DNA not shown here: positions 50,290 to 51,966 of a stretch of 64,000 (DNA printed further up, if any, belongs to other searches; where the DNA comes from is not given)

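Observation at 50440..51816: His-rich C-terminal domain shared by the three paralogues: candidate novel propeller-like catalytic or binding domain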

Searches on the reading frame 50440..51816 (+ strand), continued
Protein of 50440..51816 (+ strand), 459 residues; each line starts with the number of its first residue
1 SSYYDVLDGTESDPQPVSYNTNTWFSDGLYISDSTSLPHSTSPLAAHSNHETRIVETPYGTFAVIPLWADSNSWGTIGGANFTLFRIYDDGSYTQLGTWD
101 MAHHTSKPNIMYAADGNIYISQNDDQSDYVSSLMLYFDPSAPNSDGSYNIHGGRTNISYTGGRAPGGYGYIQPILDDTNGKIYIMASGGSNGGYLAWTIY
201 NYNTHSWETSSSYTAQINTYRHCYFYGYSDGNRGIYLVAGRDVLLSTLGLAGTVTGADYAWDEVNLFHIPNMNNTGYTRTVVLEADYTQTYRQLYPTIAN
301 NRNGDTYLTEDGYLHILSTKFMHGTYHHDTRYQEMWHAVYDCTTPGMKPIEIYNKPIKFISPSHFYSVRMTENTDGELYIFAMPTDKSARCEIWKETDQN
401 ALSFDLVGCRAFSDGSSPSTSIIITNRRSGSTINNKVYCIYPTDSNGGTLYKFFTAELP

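Call 77: find_encoding_contigs(protein=P0056, flank=8000, max_places=2)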
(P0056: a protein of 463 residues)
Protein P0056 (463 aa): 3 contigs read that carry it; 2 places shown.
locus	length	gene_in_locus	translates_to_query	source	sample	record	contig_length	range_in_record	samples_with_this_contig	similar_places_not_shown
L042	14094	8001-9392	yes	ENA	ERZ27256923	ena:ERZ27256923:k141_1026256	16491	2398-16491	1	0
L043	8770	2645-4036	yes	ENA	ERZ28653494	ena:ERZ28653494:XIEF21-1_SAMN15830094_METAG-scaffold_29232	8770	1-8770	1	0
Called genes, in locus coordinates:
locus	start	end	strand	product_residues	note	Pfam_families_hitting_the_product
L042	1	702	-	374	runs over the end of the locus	PF01408:GFO_IDH_MocA, PF21252:Glyco_hydro_109_C, PF22725:GFO_IDH_MocA_C3 (weak)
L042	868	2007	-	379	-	PF01408:GFO_IDH_MocA, PF21252:Glyco_hydro_109_C, PF22725:GFO_IDH_MocA_C3 (weak)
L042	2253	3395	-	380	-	PF01408:GFO_IDH_MocA, PF21252:Glyco_hydro_109_C, PF22725:GFO_IDH_MocA_C3 (weak), PF21252:Glyco_hydro_109_C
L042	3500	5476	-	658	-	PF00664:ABC_membrane, PF00005:ABC_tran, PF02463:SMC_N (weak)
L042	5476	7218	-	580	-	PF00664:ABC_membrane, PF00005:ABC_tran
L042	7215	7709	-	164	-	PF22381:Staph_reg_Sar_Rot (weak), PF12802:MarR_2, PF22166:WHD_ArnR1 (weak), PF01047:MarR, PF13545:HTH_Crp_2 (weak), PF01022:HTH_5 (weak), PF13412:HTH_24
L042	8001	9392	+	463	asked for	-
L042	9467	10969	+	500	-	-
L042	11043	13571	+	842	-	PF25788:Ig_Rha78A_N, PF08531:Bac_rhamnosid_N, PF05592:Bac_rhamnosid, PF17389:Bac_rhamnosid6H, PF17390:Bac_rhamnosid_C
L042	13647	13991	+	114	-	PF07883:Cupin_2, PF02311:AraC_binding (weak)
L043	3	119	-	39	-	?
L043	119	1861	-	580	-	PF00664:ABC_membrane, PF00005:ABC_tran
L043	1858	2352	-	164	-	PF22381:Staph_reg_Sar_Rot (weak), PF12802:MarR_2, PF22166:WHD_ArnR1 (weak), PF01047:MarR, PF13545:HTH_Crp_2 (weak), PF01022:HTH_5 (weak), PF13412:HTH_24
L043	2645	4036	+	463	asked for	-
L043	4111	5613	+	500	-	-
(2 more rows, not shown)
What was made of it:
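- One locus carries a neighbouring GH78 rhamnosidase (call 77).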

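Call 78: find_encoding_contigs(protein=P0022, flank=8000, max_places=2)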
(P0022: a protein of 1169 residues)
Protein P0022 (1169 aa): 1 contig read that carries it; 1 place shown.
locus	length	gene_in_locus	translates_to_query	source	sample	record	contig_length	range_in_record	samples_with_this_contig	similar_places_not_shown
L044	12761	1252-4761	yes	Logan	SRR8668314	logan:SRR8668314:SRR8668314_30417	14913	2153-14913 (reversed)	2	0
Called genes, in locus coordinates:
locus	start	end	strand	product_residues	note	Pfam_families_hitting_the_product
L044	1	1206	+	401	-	?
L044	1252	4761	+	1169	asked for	PF00041:fn3 (weak), PF16656:Pur_ac_phosph_N (faint), PF00041:fn3, PF00395:SLH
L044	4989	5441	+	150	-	-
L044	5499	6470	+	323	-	PF00528:BPD_transp_1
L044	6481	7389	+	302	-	PF00528:BPD_transp_1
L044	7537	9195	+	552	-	PF01547:SBP_bac_1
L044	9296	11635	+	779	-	PF17853:GGDEF_2, PF12833:HTH_18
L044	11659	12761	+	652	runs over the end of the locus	PF05448:AXE1 (weak), PF00326:Peptidase_S9 (faint), PF22244:GCE_fung (faint)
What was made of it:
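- A third holds an ABC sugar transporter, an AraC regulator and AXE1 (call 78).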

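Call 90: search_protein_families(library=pfam, proteins=[P0115, P0066, P0053, P0094, P0089, P0050, P0040, P0043], max_evalue=0.5)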
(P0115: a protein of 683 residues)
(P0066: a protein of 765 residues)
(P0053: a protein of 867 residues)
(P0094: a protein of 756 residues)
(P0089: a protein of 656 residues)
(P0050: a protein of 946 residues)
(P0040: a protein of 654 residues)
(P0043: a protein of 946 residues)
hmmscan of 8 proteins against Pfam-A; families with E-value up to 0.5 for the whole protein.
P0115 (683 aa): 1 family
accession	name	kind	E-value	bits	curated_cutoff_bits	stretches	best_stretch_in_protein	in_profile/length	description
PF15892.11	BNR_4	-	0.00033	20.5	27.3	1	354-498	41-174/272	BNR repeat-containing family member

P0066 (765 aa): 4 families
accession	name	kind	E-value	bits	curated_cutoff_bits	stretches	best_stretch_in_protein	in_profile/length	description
PF00395.25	SLH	-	9e-32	109.2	20.8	3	165-207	3-44/44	S-layer homology domain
PF13577.12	SnoaL_4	-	0.085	13.3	24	1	70-125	6-53/126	SnoaL-like domain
PF13964.12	Kelch_6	-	0.18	12.3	25.3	0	430-463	8-42/50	Kelch motif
PF07734.18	FBA_1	-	0.2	12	21.1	1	638-666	3-30/162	F-box associated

P0053 (867 aa): 1 family
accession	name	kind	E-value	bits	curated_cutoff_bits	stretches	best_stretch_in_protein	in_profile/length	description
PF00395.25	SLH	-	1e-31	109.1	20.8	3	32-73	1-42/44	S-layer homology domain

P0094 (756 aa): 1 family
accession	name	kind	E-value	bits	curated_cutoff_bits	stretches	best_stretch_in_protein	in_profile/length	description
PF00395.25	SLH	-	3.5e-28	97.8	20.8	3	31-71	1-43/44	S-layer homology domain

P0089 (656 aa): 5 families
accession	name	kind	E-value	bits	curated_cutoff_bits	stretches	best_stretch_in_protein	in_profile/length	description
PF00395.25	SLH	-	1.2e-28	99.3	20.8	3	533-575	1-44/44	S-layer homology domain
PF13964.12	Kelch_6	-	0.018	15.5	25.3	0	188-219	9-41/50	Kelch motif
PF15892.11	BNR_4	-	0.055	13.3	27.3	0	319-383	46-110/272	BNR repeat-containing family member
PF14055.11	NVEALA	-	0.11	12.6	27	1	5-36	3-34/62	NVEALA protein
PF25826.1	DUF7952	-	0.2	12.2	33.4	1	344-393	15-64/131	Domain of unknown function (DUF7952)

P0050 (946 aa): 3 families
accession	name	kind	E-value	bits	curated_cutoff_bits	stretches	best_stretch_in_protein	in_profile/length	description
PF13964.12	Kelch_6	-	0.0013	19.1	25.3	1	208-238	13-44/50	Kelch motif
PF24681.1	Kelch_KLHDC2_KLHL20_DRC7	-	0.0064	16.3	50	1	187-243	97-150/221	KLHDC2/KLHL20/DRC7 Kelch-repeats domain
PF01863.23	YgjP-like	-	0.25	11.7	26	1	564-648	9-95/207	YgjP-like, metallopeptidase domain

P0040 (654 aa): 4 families
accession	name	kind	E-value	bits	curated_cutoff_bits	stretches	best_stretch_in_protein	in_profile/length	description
PF05345.18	He_PIG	-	5.6e-08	33.6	24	1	540-597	4-69/96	Putative Ig domain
PF25210.1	Kelch_FKB95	-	0.019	15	70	1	196-267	71-143/268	FKB95, Kelch-repeats domain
PF00036.39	EF-hand_1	-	0.089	12.8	25.4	0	329-343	7-21/29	EF hand domain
PF13833.12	EF-hand_8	-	0.25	11.6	28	0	215-235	25-45/54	EF-hand domain pair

P0043 (946 aa): 1 family
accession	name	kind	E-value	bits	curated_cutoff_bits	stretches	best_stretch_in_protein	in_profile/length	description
PF00395.25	SLH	-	3.5e-24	84.9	20.8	2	101-141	4-44/44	S-layer homology domain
